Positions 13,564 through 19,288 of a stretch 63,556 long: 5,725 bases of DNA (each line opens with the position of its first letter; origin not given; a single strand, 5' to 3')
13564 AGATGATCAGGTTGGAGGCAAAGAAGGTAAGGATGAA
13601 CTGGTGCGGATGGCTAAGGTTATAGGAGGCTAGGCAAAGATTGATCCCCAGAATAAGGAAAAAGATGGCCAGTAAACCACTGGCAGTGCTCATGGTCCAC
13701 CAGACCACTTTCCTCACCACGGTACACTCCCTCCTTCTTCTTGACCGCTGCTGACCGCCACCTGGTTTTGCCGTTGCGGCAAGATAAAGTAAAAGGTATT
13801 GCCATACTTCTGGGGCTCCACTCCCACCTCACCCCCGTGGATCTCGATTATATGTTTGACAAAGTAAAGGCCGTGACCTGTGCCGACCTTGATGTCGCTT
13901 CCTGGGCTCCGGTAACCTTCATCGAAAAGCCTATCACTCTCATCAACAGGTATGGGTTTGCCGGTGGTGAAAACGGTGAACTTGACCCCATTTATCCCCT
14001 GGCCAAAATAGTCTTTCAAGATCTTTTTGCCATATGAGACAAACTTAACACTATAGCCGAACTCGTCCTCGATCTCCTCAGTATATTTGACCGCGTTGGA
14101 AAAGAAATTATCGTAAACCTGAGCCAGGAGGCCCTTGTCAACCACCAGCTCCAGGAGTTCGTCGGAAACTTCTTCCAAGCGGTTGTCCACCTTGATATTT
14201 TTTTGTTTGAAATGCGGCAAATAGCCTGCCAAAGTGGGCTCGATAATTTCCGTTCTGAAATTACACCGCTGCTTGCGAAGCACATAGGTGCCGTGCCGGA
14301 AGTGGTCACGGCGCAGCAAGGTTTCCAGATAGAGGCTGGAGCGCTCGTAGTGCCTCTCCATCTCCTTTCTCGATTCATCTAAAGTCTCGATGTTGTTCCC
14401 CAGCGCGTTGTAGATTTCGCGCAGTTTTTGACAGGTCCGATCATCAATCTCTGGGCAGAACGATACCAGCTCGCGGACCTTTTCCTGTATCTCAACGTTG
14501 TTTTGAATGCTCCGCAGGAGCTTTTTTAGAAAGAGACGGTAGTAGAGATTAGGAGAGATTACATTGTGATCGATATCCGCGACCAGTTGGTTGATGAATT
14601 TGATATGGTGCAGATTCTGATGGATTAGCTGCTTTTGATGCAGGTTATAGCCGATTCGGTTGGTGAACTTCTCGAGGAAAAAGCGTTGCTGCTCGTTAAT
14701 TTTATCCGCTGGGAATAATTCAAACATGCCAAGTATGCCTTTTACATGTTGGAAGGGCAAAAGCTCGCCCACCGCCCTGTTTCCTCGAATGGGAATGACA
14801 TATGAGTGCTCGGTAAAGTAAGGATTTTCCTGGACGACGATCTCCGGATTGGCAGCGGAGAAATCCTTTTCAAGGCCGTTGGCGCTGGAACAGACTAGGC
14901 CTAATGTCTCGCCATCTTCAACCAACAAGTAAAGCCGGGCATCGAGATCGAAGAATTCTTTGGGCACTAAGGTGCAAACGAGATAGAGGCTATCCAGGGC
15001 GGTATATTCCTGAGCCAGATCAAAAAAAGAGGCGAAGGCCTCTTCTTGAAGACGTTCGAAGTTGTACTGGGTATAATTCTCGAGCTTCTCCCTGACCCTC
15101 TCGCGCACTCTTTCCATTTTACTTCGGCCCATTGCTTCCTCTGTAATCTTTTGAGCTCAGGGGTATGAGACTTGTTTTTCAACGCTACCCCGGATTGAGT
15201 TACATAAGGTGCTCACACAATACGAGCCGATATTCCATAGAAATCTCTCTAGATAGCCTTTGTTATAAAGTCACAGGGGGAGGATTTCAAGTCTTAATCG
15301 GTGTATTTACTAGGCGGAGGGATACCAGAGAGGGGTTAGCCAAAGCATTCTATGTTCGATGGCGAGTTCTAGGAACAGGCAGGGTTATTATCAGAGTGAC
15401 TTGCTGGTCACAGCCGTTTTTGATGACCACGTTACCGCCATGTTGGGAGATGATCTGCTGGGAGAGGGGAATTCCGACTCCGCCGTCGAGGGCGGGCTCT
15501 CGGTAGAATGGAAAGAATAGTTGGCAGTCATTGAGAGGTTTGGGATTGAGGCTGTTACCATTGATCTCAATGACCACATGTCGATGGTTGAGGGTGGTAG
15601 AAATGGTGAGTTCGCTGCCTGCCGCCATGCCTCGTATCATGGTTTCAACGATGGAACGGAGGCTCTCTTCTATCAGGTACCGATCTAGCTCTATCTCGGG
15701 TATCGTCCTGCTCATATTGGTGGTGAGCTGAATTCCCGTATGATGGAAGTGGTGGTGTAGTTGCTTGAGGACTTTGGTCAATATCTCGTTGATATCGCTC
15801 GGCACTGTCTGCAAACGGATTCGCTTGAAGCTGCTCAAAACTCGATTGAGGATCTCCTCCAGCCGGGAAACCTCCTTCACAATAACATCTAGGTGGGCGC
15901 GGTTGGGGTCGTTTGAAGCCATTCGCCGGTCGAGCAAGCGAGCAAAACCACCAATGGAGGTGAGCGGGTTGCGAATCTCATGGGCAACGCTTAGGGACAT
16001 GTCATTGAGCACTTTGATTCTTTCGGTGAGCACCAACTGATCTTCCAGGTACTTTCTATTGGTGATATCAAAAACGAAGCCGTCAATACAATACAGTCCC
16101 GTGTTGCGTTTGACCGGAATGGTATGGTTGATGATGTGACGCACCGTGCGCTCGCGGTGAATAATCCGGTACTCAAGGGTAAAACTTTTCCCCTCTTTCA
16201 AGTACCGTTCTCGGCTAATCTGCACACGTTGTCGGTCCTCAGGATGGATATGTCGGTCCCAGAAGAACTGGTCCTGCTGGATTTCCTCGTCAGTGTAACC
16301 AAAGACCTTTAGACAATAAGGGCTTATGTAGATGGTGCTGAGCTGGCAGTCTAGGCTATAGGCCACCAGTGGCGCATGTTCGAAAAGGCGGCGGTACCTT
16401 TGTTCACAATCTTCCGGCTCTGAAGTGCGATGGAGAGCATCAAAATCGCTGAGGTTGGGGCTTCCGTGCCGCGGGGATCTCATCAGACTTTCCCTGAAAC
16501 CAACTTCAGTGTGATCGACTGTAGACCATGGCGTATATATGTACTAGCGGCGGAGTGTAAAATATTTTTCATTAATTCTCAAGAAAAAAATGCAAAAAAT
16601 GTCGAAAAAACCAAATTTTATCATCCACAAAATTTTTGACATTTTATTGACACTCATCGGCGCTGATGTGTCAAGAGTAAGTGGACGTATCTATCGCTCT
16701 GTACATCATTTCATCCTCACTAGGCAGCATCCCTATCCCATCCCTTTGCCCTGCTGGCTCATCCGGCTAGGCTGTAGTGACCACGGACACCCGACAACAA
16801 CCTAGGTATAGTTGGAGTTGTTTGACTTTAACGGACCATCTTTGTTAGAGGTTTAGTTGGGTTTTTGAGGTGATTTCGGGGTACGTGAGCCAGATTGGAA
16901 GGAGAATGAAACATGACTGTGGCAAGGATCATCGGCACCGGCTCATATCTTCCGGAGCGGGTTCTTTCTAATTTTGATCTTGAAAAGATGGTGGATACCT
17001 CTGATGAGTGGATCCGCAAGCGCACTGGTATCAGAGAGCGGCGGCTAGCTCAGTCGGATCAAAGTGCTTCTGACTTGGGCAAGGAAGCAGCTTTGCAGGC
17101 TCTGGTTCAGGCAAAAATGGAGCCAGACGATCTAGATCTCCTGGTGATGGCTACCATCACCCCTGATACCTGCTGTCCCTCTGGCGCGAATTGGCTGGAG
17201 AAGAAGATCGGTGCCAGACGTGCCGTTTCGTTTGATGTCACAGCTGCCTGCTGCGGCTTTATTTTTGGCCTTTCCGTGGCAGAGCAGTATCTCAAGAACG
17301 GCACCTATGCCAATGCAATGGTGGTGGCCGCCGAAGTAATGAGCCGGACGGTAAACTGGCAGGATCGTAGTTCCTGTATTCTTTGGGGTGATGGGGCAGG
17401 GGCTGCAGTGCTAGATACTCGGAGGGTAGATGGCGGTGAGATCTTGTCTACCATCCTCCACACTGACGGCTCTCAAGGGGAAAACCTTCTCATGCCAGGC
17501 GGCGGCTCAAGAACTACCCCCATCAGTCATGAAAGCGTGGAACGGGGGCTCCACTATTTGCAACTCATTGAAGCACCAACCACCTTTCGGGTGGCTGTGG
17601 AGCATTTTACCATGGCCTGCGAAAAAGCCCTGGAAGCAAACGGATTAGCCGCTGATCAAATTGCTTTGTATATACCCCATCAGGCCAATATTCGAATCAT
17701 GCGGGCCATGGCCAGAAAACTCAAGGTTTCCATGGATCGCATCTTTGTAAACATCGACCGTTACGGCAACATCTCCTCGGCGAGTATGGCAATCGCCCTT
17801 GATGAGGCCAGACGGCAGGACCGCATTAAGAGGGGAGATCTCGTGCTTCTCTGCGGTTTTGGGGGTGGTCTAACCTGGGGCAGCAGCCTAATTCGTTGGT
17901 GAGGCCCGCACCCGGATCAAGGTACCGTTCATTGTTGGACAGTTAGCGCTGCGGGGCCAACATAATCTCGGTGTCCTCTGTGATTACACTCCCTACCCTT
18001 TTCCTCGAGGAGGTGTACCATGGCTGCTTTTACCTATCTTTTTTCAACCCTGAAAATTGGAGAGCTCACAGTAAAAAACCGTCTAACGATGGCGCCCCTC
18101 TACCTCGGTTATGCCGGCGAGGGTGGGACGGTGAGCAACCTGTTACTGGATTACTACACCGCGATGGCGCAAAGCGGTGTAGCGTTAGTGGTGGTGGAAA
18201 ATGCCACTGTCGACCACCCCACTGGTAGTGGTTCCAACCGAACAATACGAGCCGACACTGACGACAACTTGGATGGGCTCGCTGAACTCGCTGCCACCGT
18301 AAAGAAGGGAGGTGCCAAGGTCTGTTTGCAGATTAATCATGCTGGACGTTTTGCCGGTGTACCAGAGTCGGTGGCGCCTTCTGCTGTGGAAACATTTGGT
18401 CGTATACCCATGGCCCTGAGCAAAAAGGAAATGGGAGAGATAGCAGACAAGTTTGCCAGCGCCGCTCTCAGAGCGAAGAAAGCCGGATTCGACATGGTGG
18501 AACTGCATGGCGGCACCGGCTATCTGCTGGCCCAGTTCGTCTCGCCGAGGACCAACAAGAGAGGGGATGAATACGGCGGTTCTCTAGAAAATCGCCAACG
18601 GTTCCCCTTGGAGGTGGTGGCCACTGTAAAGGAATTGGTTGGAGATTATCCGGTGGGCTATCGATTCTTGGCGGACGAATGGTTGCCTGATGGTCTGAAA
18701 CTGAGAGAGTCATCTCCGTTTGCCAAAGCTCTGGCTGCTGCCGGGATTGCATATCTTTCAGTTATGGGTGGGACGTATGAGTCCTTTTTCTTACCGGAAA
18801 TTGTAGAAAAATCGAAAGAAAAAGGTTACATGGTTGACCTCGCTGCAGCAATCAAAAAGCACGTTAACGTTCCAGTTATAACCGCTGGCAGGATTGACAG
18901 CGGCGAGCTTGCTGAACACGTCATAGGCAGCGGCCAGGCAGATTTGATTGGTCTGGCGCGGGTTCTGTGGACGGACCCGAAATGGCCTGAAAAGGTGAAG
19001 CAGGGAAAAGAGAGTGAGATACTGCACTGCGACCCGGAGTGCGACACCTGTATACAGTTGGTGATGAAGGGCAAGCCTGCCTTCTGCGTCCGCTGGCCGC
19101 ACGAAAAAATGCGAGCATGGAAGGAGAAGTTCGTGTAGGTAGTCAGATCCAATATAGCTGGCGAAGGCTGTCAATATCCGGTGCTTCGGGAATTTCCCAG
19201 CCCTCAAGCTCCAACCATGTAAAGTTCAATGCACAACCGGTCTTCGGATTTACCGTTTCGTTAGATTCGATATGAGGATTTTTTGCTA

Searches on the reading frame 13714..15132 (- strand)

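Call 89: search_protein_families(library=pfam, proteins=[window:13714-15132:-], max_evalue=0.0001)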
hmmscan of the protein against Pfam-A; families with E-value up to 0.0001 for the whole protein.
window:13714-15132:- (472 aa): 1 family
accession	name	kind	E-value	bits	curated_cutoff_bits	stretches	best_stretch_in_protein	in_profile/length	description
PF02518.31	HATPase_c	-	1.2e-12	48.7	26.4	1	333-454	3-110/111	Histidine kinase-, DNA gyrase B-, and HSP90-like ATPase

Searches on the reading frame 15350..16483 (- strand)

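Call 89: search_protein_families(library=pfam, proteins=[window:15350-16483:-], max_evalue=0.0001)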
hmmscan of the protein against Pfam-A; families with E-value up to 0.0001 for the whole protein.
window:15350-16483:- (377 aa): 3 families
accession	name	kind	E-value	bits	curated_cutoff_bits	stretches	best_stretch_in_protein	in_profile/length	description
PF08447.18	PAS_3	-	5.5e-18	65.5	25.6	1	51-136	2-88/89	PAS fold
PF00512.31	HisKA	-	6.6e-13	48.9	26.9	1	161-217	4-59/66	His Kinase A (phospho-acceptor) domain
PF02518.31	HATPase_c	-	1.4e-05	25.9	26.4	1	273-371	8-110/111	Histidine kinase-, DNA gyrase B-, and HSP90-like ATPase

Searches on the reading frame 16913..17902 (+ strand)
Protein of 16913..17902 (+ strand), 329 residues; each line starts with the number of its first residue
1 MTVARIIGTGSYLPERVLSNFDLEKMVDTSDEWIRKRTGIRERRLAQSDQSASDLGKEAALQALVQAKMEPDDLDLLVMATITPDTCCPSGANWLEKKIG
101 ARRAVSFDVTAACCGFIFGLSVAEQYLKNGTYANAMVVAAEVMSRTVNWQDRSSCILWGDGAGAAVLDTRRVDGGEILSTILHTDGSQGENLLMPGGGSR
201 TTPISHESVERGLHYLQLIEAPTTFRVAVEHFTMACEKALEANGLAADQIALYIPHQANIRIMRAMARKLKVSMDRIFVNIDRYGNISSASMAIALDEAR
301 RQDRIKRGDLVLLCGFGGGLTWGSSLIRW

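Call 89: search_protein_families(library=pfam, proteins=[window:16913-17902:+], max_evalue=0.0001)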
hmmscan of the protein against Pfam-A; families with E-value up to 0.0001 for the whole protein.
window:16913-17902:+ (329 aa): 4 families
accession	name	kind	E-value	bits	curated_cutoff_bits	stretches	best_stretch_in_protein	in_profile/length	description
PF08541.16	ACP_syn_III_C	-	9.1e-37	125.6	26.6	1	240-329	1-90/90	3-Oxoacyl-[acyl-carrier-protein (ACP)] synthase III C terminal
PF08545.16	ACP_syn_III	-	9.1e-27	93.2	24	1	107-186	1-80/80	3-Oxoacyl-[acyl-carrier-protein (ACP)] synthase III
PF00108.29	Thiolase_N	-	2.7e-06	27.4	26.4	1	36-148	7-120/260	Thiolase, N-terminal domain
PF02797.21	Chal_sti_synt_C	-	1.5e-05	25.5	27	1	206-328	19-148/151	Chalcone and stilbene synthases, C-terminal domain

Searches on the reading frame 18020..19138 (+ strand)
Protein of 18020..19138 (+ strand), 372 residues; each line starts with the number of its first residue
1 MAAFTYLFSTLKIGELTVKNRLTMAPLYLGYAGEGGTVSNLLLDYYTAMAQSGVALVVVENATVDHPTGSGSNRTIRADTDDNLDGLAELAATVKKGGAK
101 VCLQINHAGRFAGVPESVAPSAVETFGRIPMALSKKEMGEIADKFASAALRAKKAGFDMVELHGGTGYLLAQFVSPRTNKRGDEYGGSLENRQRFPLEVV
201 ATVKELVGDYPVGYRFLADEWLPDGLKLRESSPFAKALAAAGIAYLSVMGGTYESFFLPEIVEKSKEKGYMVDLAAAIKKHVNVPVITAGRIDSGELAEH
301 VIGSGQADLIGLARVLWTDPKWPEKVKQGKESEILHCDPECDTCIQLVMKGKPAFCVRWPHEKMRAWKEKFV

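Call 89: search_protein_families(library=pfam, proteins=[window:18020-19138:+], max_evalue=0.0001)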
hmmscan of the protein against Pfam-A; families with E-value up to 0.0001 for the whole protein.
window:18020-19138:+ (372 aa): 1 family
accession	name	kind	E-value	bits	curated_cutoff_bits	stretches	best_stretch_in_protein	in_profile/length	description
PF00724.26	Oxidored_FMN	-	8.4e-68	229.6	27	1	7-332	2-341/342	NADH:flavin oxidoreductase / NADH oxidase family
